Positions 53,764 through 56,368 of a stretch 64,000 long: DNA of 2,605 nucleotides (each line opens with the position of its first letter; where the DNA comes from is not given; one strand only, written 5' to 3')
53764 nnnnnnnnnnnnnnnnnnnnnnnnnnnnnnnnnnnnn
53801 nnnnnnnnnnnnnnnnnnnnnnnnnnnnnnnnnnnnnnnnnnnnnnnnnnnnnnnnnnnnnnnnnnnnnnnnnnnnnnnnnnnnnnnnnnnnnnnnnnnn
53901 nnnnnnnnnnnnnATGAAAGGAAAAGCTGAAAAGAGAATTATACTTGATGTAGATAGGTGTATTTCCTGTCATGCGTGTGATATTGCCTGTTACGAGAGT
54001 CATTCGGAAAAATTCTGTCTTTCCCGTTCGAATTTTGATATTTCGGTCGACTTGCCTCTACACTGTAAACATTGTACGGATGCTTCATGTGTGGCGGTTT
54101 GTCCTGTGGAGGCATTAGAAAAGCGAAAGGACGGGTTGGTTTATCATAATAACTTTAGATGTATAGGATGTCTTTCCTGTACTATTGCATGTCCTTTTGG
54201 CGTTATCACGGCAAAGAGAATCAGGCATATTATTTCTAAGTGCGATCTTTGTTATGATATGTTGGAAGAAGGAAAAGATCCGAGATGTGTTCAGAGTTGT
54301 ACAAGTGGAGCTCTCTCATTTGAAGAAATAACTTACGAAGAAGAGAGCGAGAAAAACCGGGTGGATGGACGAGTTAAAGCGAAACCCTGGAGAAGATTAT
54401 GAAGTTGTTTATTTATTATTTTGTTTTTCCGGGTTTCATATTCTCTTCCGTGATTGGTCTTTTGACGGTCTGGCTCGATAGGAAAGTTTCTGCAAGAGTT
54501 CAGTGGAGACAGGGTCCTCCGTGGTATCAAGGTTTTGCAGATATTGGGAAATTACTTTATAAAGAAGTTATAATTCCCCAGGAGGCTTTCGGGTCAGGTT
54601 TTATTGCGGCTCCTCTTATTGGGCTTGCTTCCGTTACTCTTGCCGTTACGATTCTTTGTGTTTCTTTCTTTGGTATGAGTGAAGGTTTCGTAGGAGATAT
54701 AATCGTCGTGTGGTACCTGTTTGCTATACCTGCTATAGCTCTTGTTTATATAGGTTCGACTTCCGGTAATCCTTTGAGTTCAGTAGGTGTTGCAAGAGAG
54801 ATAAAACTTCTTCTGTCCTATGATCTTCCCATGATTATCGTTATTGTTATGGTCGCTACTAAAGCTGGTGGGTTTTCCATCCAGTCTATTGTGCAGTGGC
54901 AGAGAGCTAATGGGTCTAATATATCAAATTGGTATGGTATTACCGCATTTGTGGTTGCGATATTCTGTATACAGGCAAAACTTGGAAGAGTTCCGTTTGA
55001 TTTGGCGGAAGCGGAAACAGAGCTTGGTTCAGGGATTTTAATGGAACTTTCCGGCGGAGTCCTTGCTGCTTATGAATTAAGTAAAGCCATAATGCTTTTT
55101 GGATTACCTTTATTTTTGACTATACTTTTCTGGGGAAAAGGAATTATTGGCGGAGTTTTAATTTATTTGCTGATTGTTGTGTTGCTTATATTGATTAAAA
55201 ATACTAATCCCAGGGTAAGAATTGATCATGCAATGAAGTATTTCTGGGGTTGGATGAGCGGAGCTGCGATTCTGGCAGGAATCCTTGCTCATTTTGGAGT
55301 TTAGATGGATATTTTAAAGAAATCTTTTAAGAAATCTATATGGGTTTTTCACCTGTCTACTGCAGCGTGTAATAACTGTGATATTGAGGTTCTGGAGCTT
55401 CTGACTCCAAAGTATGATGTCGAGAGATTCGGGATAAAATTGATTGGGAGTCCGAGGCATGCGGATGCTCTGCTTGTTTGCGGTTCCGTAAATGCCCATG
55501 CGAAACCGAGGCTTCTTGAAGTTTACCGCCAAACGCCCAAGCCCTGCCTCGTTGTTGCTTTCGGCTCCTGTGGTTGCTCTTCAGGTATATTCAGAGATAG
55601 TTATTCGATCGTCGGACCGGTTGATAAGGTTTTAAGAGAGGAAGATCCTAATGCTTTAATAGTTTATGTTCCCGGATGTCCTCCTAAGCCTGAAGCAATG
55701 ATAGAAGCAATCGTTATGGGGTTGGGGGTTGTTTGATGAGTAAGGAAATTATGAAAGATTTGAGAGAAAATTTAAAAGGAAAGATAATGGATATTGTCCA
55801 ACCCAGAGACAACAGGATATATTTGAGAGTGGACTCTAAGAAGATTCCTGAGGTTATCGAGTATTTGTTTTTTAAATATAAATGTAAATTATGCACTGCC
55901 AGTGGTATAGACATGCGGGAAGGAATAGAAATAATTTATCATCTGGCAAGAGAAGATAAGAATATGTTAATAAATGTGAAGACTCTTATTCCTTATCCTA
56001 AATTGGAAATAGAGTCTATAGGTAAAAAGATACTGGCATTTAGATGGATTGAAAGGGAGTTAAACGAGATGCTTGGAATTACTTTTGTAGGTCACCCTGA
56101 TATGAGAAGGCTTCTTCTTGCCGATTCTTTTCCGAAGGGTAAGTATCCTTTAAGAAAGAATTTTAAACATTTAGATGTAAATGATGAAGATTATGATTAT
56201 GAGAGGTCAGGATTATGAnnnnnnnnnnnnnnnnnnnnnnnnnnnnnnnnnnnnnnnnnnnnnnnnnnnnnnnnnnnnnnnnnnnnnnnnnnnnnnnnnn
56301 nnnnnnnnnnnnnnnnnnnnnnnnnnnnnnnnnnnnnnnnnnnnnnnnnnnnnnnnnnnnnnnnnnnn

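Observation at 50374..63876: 17-gene operon joining an AsrAB/HydBG-like module, a degenerate MopB subunit, a group 4 [NiFe] hydrogenase and a full Mrp antiporter module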

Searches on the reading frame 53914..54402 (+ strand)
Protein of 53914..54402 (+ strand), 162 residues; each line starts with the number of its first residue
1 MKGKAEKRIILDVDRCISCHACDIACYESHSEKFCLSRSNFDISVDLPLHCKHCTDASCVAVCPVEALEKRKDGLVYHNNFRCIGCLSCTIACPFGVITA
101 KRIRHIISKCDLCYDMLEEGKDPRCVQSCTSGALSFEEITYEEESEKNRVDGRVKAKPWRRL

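Call 3: search_protein_families(library=pfam, proteins=[window:53914-54402:+], max_evalue=0.01)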
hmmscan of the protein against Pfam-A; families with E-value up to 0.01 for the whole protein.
window:53914-54402:+ (162 aa): 12 families
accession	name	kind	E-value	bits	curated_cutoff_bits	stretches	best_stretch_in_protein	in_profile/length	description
PF13247.11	Fer4_11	-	3e-20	72.7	26.2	1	47-138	6-99/100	4Fe-4S dicluster domain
PF12838.12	Fer4_7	-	7.9e-10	39.5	27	1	50-97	1-52/52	4Fe-4S dicluster domain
PF00037.32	Fer4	-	1.3e-08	34.8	21.1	1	77-99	2-24/24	4Fe-4S binding domain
PF13187.11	Fer4_9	-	1.5e-08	34.9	27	2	82-133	1-51/52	4Fe-4S dicluster domain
PF12797.12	Fer4_2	-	2.3e-08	33.9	24.5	2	76-95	3-22/22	4Fe-4S binding domain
PF13237.11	Fer4_10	-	4.8e-08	33.2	25.5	2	49-94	7-53/53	4Fe-4S dicluster domain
PF12837.12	Fer4_6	-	1.7e-05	25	25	1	82-98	8-24/24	4Fe-4S binding domain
PF13484.11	Fer4_16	-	3.1e-05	25.1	30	0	50-71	1-20/66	4Fe-4S double cluster binding domain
PF25160.1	LdpA_Fe-S-bd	-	3.4e-05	24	27.6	1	57-102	7-47/49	LdpA Fe-S cluster-binding domain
PF14697.11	Fer4_21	-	0.00019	22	35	1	51-98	8-57/59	4Fe-4S dicluster domain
PF12798.12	Fer4_3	-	0.00026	22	27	0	83-96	1-14/15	4Fe-4S binding domain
PF12800.12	Fer4_4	-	0.0025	18.4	24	1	82-96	3-17/17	4Fe-4S binding domain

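Call 36: search_solved_structures(query=window:53914-54402:+, max_evalue=0.001)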
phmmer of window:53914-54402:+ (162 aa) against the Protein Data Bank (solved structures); distinct sequences matched with E-value up to 0.001: 34.
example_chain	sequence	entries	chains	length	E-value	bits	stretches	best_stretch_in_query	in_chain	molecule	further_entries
7z0s_B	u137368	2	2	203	1.8e-19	73.5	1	8-100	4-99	Formate hydrogenlyase subunit 2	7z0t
6cz7_B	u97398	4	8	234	2.7e-19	72.9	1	9-100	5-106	4Fe-4S ferredoxin, iron-sulfur binding domain protein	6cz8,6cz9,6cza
7qv7_A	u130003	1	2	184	3.2e-18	69.4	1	8-99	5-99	Hydrogen dependent carbon dioxide reductase subunit HycB3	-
9mqx_E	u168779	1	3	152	3.5e-17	66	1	6-137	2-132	Fe-S-cluster-containing hydrogenase subunit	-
1kqf_B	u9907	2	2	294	6.5e-17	65.2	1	50-140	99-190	FORMATE DEHYDROGENASE, NITRATE-INDUCIBLE, IRON-SULFUR SUBUNIT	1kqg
7qv7_B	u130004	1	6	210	1.1e-16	64.4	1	7-99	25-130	Hydrogen dependent carbon dioxide reductase subunit HycB4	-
1q16_B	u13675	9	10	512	6.1e-16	62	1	42-134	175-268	Respiratory nitrate reductase 1 beta chain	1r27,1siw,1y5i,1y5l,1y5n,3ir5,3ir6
8c0z_C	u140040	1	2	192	6.6e-16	61.9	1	7-138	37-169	Iron-sulfur cluster-binding protein potential subunit of aldehyde oxidoreductase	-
4ydd_B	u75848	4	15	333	7.9e-16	61.6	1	47-134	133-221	DMSO reductase family type II enzyme, iron-sulfur subunit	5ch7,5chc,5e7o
2ivf_B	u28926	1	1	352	1.3e-15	61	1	49-136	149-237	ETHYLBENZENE DEHYDROGENASE BETA-SUBUNIT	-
2vpw_B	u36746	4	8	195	4.1e-15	59.3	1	10-140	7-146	NRFC PROTEIN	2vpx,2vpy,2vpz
3egw_B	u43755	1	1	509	4.4e-15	59.2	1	42-134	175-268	Respiratory nitrate reductase 1 beta chain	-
1y4z_B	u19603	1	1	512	4.6e-15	59.2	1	42-134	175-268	Respiratory nitrate reductase 1 beta chain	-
9vap_B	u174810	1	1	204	5.8e-15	58.8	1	8-114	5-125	4Fe-4S dicluster domain-containing protein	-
30gj_B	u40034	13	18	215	5.4e-12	49.1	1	47-138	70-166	Formate dehydrogenase, beta subunit, putative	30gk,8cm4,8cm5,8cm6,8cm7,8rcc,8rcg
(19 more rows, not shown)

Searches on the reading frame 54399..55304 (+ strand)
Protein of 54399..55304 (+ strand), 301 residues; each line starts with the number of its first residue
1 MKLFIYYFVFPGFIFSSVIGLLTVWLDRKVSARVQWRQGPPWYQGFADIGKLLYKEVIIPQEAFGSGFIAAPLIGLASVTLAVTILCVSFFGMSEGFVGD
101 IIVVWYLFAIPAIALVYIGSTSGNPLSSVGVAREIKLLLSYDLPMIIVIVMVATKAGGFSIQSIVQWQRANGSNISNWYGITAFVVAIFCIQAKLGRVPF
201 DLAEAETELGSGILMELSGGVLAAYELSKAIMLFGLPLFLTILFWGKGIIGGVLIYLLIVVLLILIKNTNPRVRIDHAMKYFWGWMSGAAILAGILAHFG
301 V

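Call 3: search_protein_families(library=pfam, proteins=[window:54399-55304:+], max_evalue=0.01)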
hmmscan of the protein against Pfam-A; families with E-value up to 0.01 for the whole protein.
window:54399-55304:+ (301 aa): 1 family
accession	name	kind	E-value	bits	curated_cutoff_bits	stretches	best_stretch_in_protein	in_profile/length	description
PF00146.26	NADHdh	-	5.6e-56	190.5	27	1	15-295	9-295/298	NADH dehydrogenase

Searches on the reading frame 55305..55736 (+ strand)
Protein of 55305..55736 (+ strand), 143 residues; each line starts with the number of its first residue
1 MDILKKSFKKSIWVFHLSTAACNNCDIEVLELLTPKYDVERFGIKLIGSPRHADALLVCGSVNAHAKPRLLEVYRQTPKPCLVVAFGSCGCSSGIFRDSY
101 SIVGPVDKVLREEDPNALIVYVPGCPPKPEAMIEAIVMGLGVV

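Call 3: search_protein_families(library=pfam, proteins=[window:55305-55736:+], max_evalue=0.01)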
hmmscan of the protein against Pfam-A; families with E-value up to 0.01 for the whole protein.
window:55305-55736:+ (143 aa): 1 family
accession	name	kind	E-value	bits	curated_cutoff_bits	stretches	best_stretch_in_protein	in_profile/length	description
PF01058.29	Oxidored_q6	-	8e-25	87.5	27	1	22-137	1-126/128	NADH ubiquinone oxidoreductase, 20 Kd subunit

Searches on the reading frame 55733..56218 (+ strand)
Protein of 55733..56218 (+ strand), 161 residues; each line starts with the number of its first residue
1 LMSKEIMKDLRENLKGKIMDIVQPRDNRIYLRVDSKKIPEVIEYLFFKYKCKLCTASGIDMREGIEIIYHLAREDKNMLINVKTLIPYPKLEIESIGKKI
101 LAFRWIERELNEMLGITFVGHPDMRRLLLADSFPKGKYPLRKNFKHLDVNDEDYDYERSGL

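Call 3: search_protein_families(library=pfam, proteins=[window:55733-56218:+], max_evalue=0.01)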
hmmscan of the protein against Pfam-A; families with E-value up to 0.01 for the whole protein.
window:55733-56218:+ (161 aa): 1 family
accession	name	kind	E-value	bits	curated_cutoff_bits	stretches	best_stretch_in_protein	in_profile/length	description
PF00329.25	Complex1_30kDa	-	6.7e-24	85.3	22.5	1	32-145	2-119/124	Respiratory-chain NADH dehydrogenase, 30 Kd subunit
